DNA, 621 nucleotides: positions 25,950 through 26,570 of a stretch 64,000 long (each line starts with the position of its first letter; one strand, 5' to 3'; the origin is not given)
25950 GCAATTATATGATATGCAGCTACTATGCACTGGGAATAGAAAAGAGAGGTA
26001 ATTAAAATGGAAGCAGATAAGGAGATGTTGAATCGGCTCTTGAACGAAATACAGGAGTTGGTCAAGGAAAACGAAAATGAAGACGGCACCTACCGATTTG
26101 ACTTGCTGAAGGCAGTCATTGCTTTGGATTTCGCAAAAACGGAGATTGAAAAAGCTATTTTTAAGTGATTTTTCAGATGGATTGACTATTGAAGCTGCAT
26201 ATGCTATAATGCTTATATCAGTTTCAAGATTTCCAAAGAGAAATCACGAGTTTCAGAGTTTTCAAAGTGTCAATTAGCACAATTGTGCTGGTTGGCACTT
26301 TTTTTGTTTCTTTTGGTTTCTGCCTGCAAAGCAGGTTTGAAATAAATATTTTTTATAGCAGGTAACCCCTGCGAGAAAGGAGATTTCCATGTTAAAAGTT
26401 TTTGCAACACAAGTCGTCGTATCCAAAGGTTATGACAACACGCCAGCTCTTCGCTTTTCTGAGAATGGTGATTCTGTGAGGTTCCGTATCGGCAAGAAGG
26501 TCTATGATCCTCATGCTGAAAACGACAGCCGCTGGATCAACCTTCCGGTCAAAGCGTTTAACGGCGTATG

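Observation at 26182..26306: Duplicated module of consensus promoter + ~90-nt structured RNA + intrinsic terminator, in front of ssb and of a DUF932-like gene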

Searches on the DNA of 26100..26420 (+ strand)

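Call 6: search_rna_families(source=window, start=26100, end=26420, threshold=evalue, max_evalue=10, show_alignments=3)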
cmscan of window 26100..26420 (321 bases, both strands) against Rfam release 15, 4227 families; matches with E-value up to 10: 9.
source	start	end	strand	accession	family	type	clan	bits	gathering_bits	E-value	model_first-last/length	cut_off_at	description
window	26202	26305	+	RF01770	rimP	Cis-reg; leader;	-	22.6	47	0.15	1-102/102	no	Gammaprotebacteria rimP leader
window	26170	26195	+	RF01337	CRISPR-DR24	Gene; CRISPR;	-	17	35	1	1-30/30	no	CRISPR RNA direct repeat element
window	26297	26354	-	RF01871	MALAT1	Gene; lncRNA;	-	16.8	70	8.4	29-95/95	no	Metastasis associated lung adenocarcinoma transcript 1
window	26204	26309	+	RF00025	Telomerase-cil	Gene;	CL00004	16.7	52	2.9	1-165/165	no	Ciliate telomerase RNA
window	26264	26301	+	RF03305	mir-3338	Gene; miRNA;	-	16.5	95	1.5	1-84/84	no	mir-3338 microRNA precursor family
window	26165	26222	-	RF01089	PK-repBA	Cis-reg;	-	15.8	45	0.41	1-124/124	no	Pseudoknot of the regulatory region of the repBA gene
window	26367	26391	+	RF03012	Mu-gpT-DE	Gene; sRNA;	-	15.7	49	0.41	1-53/53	no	Mu-gpT-DE RNA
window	26273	26328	-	RF00382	DnaX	Cis-reg; frameshift_element;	-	13.9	35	1.1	1-65/65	no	DnaX ribosomal frameshifting element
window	26265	26302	+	RF04130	MIR7996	Gene; miRNA;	-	13.5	119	6.6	1-190/190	no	MIR7996 microRNA precursor family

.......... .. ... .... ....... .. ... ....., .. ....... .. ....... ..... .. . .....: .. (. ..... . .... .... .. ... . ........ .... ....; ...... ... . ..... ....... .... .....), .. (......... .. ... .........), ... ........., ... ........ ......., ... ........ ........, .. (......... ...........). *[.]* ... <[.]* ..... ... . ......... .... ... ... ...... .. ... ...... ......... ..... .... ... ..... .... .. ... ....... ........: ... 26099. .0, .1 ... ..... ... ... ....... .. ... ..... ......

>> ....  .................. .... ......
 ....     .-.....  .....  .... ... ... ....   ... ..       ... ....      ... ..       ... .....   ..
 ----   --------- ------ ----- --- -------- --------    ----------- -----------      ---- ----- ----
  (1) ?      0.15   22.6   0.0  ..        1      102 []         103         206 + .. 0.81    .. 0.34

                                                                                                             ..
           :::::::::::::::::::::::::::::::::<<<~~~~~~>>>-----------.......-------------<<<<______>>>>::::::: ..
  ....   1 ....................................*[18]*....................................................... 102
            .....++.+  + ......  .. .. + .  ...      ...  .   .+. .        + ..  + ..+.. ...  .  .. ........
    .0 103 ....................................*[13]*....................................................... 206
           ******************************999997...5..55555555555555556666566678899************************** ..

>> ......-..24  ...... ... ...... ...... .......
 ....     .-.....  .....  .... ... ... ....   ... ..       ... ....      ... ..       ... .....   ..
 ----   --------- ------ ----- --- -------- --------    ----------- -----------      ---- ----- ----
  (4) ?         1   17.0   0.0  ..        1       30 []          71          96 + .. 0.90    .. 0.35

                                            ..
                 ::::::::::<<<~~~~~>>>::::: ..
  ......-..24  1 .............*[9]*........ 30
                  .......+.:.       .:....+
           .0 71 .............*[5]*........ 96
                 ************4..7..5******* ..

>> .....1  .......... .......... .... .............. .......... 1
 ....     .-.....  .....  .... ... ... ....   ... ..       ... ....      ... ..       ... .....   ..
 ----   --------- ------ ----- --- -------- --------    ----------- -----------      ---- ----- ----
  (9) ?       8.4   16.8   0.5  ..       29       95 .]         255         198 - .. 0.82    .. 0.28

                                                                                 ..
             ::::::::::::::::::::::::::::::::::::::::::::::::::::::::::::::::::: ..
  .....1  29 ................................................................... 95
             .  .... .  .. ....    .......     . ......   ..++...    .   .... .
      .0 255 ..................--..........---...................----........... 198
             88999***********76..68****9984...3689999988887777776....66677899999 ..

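Call 33: build_rna_model(alignment_id=A2, structure=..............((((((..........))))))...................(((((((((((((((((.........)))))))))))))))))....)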
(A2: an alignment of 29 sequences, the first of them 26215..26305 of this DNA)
Model R1 built from alignment A2 (29 sequences, 102 columns); structure: as given.
model positions 93; base pairs 23; branch points 1; effective number of sequences 3.42; information 0.614 bits per position. Calibrated on 0.2 Mb of random sequence (short: E-values are rough).
structure used (alignment columns):
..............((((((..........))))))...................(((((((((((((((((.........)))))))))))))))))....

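Call 34: search_with_rna_model(model_id=R1, source=window, max_evalue=10, show_alignments=3)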
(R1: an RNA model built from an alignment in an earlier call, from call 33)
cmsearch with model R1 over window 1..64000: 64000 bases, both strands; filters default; matches with E-value up to 10: 6.
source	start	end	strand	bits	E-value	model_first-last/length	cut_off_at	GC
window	26215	26305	+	95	2.9e-18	1-93/93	no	0.34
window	41445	41533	+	74.6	1.1e-13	1-93/93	no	0.35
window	26264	26349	-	29.3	0.0013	1-93/93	no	0.35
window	22220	22310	+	18.5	0.35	1-93/93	no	0.45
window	41496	41529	-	17.6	0.56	52-89/93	no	0.35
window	9298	9343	+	16.2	1.1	1-93/93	no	0.28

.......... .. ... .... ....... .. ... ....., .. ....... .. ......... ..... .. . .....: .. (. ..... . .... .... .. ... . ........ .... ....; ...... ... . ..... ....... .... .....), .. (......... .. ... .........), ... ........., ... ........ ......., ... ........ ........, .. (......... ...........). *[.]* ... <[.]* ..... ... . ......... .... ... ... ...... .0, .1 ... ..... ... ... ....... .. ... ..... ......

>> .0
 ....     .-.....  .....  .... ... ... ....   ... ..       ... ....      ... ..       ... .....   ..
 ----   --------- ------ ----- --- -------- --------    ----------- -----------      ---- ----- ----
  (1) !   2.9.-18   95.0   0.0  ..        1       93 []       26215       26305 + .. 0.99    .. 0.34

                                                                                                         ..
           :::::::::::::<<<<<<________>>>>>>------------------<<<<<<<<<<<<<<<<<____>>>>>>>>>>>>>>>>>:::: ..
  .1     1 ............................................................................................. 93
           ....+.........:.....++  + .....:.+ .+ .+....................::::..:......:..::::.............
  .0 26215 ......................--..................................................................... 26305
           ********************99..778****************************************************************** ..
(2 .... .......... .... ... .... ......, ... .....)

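Call 38: search_with_rna_model(model_id=R1, sources=[L236, L237, L238, L239, L240, L241, L242, L243, L244, L245, L062, L110, L116], max_evalue=1, show_alignments=10)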
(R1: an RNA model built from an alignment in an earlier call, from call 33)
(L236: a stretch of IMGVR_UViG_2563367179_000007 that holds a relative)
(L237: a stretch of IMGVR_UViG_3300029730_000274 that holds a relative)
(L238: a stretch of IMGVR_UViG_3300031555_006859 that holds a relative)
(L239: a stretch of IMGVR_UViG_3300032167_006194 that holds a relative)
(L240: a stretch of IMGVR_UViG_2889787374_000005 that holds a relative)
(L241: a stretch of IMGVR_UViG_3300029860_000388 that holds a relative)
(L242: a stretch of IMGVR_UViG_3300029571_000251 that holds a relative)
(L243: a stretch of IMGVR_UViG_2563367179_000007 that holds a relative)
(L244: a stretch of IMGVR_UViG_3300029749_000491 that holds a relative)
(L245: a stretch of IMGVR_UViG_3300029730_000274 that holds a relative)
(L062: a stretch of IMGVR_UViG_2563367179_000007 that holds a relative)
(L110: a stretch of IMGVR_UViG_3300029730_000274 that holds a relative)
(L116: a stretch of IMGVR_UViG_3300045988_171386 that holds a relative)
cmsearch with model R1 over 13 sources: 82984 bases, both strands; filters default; matches with E-value up to 1: 16.
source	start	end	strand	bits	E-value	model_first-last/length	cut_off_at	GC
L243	1967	2057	+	87.2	2e-16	1-93/93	no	0.36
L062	9244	9334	-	87.2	2e-16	1-93/93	no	0.36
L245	1646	1737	+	86.8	2.5e-16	1-93/93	no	0.38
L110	1646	1737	+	86.8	2.5e-16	1-93/93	no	0.38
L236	2228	2315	+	80.5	6.5e-15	1-93/93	no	0.33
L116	803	897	-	79.2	1.3e-14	1-93/93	no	0.31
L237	2302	2390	+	66.9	7.1e-12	1-93/93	no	0.36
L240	2303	2394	+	47.9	1.3e-07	1-93/93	no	0.41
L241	2287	2376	+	47.2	1.7e-07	1-93/93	no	0.4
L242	2288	2378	+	41.6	3.2e-06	1-93/93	no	0.41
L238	2292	2375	+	25.7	0.011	1-93/93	no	0.39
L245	1695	1782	-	24.2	0.024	1-93/93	no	0.4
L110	1695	1782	-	24.2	0.024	1-93/93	no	0.4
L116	766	847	+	19.5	0.27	1-93/93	no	0.37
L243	2016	2100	-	19.5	0.27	1-93/93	no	0.36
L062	9201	9285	+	19.5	0.27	1-93/93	no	0.36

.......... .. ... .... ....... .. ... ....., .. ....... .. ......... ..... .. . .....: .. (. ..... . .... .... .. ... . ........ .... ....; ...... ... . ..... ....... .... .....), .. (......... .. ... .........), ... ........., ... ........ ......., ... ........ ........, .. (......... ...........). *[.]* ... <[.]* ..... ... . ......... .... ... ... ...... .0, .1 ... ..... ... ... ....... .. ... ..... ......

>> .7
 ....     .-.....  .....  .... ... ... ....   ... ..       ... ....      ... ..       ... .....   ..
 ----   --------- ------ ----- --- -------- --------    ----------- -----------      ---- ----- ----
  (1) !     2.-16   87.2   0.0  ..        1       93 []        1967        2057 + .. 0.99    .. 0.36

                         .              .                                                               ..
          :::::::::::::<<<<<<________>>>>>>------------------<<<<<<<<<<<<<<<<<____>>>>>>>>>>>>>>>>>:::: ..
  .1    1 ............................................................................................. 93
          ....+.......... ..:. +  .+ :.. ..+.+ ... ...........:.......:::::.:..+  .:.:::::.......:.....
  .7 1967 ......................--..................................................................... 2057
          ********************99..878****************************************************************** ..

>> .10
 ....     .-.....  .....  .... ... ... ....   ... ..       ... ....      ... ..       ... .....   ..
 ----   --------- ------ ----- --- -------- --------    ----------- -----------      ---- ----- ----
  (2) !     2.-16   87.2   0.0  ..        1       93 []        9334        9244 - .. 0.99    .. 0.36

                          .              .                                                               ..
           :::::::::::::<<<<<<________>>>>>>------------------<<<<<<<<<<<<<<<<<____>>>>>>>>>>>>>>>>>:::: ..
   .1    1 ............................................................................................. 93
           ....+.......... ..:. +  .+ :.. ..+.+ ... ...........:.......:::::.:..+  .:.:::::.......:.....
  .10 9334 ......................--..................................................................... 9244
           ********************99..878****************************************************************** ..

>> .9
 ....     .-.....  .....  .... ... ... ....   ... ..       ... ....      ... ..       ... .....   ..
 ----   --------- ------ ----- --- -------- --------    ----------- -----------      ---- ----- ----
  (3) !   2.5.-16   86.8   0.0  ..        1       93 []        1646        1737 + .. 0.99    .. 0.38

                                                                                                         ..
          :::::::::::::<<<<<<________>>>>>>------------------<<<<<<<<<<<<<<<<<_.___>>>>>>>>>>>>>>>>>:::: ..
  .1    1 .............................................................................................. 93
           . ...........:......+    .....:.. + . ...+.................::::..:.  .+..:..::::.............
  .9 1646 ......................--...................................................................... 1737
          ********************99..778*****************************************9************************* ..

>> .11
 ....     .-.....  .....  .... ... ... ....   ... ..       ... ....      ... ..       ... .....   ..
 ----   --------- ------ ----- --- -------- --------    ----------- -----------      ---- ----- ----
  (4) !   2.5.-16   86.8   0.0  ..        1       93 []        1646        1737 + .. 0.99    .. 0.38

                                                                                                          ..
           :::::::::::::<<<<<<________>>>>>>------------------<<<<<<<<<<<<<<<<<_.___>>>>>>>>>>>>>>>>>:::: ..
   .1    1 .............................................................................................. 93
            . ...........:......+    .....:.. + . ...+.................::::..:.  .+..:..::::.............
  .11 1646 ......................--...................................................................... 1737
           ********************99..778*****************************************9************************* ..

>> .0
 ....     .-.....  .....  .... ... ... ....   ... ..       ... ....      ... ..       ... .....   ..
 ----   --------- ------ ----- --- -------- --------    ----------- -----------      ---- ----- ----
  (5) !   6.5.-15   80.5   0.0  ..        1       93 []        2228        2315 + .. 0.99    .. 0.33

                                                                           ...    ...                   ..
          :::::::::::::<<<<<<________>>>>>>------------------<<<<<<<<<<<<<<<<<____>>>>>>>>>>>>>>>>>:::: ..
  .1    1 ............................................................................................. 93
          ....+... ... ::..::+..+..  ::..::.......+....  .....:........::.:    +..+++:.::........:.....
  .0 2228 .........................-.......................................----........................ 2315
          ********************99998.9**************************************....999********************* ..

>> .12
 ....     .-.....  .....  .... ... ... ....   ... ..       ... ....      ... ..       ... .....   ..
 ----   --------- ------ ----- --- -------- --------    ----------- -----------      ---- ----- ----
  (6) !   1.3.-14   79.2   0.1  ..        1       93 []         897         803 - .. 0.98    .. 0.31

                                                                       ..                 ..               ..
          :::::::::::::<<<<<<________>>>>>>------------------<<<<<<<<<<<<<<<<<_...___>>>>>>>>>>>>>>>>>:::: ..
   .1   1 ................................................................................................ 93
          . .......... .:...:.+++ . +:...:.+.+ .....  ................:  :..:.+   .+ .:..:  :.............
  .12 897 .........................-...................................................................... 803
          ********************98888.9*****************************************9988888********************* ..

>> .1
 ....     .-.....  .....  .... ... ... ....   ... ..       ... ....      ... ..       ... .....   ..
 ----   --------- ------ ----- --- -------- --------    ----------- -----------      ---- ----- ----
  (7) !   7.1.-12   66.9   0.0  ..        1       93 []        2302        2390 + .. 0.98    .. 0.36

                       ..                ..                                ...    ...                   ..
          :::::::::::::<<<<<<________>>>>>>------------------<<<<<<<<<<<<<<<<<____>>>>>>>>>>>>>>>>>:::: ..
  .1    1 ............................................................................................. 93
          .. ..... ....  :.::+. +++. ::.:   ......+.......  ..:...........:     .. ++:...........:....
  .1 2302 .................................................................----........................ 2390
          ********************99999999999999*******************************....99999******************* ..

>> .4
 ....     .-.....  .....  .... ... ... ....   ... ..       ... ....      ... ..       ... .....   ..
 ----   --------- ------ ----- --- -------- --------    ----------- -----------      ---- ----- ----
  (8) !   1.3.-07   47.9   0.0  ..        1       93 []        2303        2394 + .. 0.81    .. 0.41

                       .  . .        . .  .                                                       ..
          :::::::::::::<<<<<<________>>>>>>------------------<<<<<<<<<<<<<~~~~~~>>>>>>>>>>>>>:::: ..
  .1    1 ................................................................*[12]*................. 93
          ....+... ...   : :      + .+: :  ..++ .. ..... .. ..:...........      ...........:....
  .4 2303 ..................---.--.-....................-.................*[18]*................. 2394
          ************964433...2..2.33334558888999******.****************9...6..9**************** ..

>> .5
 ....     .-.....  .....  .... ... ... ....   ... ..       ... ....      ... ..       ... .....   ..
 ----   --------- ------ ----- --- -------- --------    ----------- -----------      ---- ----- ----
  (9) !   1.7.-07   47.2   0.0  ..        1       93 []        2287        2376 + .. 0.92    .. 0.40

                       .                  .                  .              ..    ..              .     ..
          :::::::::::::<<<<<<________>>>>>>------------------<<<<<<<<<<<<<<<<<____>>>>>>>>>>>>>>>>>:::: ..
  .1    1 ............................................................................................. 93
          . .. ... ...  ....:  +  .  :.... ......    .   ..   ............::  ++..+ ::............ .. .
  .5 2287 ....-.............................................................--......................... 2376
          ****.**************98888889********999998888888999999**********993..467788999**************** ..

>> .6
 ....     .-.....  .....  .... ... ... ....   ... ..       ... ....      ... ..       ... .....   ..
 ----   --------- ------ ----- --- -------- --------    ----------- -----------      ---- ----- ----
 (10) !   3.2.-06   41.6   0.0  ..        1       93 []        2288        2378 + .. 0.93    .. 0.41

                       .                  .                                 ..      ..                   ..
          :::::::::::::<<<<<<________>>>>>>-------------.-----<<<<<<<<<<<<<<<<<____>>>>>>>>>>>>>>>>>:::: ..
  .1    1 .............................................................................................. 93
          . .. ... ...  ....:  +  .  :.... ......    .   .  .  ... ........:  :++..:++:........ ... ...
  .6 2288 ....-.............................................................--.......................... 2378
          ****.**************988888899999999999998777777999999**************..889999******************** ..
